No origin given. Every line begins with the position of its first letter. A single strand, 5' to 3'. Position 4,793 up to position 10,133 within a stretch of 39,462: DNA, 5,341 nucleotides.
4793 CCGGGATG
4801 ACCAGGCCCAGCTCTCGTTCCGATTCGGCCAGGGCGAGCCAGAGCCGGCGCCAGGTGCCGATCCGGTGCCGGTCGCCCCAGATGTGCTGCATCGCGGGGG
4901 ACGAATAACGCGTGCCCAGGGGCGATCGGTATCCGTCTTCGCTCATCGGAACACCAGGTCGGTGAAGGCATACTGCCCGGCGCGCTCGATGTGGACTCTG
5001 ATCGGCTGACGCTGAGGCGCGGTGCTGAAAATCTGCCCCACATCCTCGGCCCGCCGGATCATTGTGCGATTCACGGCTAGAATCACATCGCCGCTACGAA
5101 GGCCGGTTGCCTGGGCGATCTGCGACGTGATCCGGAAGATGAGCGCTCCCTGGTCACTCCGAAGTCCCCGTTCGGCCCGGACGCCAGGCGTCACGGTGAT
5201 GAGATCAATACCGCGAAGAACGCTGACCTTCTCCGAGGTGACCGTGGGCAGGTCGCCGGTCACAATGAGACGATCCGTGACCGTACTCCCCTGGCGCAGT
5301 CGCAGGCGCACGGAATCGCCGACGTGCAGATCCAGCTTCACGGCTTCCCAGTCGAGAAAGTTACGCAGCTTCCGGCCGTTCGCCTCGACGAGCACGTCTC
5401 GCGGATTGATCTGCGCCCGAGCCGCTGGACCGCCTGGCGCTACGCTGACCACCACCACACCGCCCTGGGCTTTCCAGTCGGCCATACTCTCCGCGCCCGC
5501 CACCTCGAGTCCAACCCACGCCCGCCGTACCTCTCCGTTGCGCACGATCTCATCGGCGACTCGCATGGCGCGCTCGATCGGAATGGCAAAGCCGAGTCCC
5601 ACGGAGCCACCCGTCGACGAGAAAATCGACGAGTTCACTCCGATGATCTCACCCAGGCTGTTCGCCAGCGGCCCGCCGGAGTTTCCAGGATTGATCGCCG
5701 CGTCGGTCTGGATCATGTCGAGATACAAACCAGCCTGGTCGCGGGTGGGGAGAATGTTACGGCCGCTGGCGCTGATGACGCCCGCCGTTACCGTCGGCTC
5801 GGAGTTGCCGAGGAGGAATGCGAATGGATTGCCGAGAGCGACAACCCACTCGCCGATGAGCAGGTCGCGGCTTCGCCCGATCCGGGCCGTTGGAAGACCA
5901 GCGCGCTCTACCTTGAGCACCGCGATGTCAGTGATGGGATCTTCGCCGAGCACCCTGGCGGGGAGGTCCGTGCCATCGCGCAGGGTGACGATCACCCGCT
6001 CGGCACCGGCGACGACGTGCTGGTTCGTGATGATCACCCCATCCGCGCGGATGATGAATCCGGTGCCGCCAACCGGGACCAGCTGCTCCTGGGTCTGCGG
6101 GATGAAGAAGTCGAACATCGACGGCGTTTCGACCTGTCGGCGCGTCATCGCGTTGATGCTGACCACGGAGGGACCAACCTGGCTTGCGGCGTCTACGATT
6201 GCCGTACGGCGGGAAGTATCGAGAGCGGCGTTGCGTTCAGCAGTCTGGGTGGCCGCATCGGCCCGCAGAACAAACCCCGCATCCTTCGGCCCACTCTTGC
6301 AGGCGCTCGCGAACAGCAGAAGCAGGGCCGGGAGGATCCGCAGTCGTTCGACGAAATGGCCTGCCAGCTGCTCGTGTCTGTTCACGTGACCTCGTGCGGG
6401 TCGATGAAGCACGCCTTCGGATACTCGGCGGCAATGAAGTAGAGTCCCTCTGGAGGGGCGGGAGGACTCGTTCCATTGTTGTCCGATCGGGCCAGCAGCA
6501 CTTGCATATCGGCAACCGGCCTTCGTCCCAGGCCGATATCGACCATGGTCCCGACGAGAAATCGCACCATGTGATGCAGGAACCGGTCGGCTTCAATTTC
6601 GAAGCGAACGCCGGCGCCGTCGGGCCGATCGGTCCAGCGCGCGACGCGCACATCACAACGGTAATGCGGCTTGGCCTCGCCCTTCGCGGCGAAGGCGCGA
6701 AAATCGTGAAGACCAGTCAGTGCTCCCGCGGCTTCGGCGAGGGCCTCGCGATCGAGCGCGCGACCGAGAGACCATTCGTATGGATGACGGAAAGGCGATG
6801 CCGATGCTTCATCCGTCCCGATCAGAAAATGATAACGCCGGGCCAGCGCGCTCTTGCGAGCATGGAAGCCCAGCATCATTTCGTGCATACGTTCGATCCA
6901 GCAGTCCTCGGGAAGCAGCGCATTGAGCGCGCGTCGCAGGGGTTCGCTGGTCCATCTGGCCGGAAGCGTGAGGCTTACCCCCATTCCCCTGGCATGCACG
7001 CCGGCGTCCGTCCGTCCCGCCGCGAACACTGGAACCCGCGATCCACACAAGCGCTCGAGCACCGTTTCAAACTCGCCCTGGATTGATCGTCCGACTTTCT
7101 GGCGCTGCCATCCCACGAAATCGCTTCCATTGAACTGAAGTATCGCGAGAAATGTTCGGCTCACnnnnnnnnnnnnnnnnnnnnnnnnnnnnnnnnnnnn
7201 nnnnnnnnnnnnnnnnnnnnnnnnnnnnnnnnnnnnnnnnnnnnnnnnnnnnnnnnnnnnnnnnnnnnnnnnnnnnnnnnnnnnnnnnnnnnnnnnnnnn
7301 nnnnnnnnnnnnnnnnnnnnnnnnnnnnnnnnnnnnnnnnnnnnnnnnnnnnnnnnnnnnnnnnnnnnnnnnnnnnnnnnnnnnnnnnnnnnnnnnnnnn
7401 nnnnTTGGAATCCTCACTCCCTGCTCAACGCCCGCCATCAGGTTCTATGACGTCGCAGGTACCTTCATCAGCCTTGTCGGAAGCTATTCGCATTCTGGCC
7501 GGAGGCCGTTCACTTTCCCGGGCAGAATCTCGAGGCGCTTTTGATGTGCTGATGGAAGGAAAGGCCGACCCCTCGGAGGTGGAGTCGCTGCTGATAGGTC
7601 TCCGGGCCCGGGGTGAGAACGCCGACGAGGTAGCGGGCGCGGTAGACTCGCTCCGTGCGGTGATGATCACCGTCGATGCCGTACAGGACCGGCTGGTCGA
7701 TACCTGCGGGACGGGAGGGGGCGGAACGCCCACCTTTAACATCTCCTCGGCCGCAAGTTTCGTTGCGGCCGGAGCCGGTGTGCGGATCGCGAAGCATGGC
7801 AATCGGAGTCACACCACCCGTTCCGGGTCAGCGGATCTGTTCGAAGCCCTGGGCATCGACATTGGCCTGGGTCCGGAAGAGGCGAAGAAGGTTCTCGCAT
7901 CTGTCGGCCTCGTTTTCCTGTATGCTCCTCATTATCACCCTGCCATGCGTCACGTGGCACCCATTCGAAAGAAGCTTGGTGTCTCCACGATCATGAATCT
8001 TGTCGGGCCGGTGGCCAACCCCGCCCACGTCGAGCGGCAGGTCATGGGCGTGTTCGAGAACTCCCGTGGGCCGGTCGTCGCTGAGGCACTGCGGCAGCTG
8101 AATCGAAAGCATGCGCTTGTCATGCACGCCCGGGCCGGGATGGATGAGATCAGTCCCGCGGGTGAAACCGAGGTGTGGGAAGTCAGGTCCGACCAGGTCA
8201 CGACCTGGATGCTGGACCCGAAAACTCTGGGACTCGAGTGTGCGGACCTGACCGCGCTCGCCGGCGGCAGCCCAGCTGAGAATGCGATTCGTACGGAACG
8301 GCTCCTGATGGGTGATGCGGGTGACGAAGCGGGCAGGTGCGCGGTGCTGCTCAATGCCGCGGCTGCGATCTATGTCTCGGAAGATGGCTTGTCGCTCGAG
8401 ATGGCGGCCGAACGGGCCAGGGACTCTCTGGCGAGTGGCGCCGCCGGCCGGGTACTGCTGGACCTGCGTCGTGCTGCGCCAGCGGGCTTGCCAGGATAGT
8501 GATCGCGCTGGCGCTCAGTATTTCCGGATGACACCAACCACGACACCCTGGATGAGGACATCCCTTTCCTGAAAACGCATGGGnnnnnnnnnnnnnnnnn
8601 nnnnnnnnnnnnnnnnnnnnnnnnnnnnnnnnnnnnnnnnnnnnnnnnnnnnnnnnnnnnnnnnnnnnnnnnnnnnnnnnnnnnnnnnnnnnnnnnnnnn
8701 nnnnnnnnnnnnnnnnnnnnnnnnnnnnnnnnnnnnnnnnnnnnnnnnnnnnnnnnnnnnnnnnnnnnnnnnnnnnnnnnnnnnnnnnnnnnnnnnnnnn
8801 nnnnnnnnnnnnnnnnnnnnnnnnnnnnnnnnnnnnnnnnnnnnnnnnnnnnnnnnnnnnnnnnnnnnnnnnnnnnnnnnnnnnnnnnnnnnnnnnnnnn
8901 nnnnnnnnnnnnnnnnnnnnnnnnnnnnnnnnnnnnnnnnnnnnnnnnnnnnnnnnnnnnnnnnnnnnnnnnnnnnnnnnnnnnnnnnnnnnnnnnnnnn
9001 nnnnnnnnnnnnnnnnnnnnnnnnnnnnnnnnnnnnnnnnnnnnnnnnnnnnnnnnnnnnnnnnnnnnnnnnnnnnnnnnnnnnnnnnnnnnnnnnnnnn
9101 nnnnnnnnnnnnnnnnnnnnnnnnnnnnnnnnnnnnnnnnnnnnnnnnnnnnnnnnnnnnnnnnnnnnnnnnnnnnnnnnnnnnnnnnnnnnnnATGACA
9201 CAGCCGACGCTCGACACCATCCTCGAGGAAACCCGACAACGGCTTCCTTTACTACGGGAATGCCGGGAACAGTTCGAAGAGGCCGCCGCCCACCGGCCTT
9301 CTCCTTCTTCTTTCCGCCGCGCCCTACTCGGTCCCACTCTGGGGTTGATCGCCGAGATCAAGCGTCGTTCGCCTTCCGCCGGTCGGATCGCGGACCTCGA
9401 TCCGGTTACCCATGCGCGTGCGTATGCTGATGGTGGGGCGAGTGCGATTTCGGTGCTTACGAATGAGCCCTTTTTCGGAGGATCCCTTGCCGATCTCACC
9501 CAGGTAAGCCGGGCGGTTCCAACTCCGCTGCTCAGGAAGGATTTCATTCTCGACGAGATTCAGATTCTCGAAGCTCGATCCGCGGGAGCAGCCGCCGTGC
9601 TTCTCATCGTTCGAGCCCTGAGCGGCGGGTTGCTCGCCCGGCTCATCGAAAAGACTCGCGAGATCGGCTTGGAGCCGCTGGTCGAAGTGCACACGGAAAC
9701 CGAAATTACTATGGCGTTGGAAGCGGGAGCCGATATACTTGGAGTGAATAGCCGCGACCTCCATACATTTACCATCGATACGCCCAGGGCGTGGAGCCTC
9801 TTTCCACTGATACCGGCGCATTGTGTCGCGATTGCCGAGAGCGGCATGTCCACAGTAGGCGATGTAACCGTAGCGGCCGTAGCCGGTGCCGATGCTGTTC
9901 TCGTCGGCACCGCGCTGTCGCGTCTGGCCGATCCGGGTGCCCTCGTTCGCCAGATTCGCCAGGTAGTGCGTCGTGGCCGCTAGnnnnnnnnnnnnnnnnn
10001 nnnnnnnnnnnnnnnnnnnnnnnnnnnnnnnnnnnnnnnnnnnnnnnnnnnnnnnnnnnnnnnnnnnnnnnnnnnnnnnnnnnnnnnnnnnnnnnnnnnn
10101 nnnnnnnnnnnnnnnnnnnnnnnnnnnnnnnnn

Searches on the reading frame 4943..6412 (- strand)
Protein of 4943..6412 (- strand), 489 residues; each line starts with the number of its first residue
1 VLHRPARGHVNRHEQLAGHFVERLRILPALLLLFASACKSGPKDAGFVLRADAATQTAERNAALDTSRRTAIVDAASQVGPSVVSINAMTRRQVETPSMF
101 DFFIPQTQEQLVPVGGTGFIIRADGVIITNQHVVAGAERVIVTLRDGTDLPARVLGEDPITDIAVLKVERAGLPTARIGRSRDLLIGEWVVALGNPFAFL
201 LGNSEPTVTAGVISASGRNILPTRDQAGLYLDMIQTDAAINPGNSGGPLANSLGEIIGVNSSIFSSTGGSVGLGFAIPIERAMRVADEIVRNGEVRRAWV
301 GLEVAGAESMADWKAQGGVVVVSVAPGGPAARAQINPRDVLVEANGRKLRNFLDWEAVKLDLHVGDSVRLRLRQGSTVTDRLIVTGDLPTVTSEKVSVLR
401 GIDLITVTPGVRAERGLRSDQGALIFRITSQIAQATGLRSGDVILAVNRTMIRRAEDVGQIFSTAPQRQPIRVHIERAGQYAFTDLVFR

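Call 72: search_protein_families(library=pfam, proteins=[window:4943-6412:-], max_evalue=0.001)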
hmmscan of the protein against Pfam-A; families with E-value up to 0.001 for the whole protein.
window:4943-6412:- (489 aa): 5 families
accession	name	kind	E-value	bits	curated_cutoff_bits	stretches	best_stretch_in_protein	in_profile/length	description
PF13365.12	Trypsin_2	-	6.5e-33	114.9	27.6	1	116-259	1-144/144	Trypsin-like peptidase domain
PF00089.32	Trypsin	-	9.1e-15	55.5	20.6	1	117-283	28-217/220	Trypsin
PF17820.7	PDZ_6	-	1.6e-14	53.8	27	2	320-373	1-53/54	PDZ domain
PF00595.29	PDZ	-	9.2e-14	52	23.2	1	294-370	7-78/81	PDZ domain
PF13180.12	PDZ_2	-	1.3e-13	51.5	27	1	316-377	11-72/80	PDZ domain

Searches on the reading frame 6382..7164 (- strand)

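Call 72: search_protein_families(library=pfam, proteins=[window:6382-7164:-], max_evalue=0.001)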
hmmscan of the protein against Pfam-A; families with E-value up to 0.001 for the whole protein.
window:6382-7164:- (260 aa): 1 family
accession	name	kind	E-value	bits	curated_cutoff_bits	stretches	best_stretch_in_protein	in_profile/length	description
PF01416.25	PseudoU_synth_1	-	3e-31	108.5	23.3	2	145-249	1-108/108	tRNA pseudouridine synthase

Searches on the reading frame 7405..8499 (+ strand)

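Call 9: search_protein_families(library=pfam, proteins=[window:7405-8499:+], max_evalue=0.01)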
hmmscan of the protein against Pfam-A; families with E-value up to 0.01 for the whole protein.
window:7405-8499:+ (364 aa): 2 families
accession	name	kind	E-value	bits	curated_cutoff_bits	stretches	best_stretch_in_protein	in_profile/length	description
PF00591.27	Glycos_transf_3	-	3.4e-83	279.6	27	1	95-347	2-252/253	Glycosyl transferase family, a/b domain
PF02885.22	Glycos_trans_3N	-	1.4e-13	50.8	26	1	26-85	2-61/63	Glycosyl transferase family, helical bundle domain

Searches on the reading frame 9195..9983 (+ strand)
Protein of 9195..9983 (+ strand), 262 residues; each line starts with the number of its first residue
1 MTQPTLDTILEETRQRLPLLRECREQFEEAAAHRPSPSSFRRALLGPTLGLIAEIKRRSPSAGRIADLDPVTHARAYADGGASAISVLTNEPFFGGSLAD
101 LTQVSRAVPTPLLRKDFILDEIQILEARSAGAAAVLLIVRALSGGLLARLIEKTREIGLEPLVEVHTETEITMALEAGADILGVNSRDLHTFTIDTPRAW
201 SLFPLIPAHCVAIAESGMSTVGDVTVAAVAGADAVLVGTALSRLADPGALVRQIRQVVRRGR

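Call 9: search_protein_families(library=pfam, proteins=[window:9195-9983:+], max_evalue=0.01)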
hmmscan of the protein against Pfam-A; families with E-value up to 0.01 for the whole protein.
window:9195-9983:+ (262 aa): 2 families
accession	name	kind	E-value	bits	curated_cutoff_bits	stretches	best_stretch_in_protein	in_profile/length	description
PF00218.27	IGPS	-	2.9e-71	240.1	27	1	6-253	1-253/254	Indole-3-glycerol phosphate synthase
PF04131.20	NanE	-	0.00043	20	27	1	119-245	54-180/192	Putative N-acetylmannosamine-6-phosphate epimerase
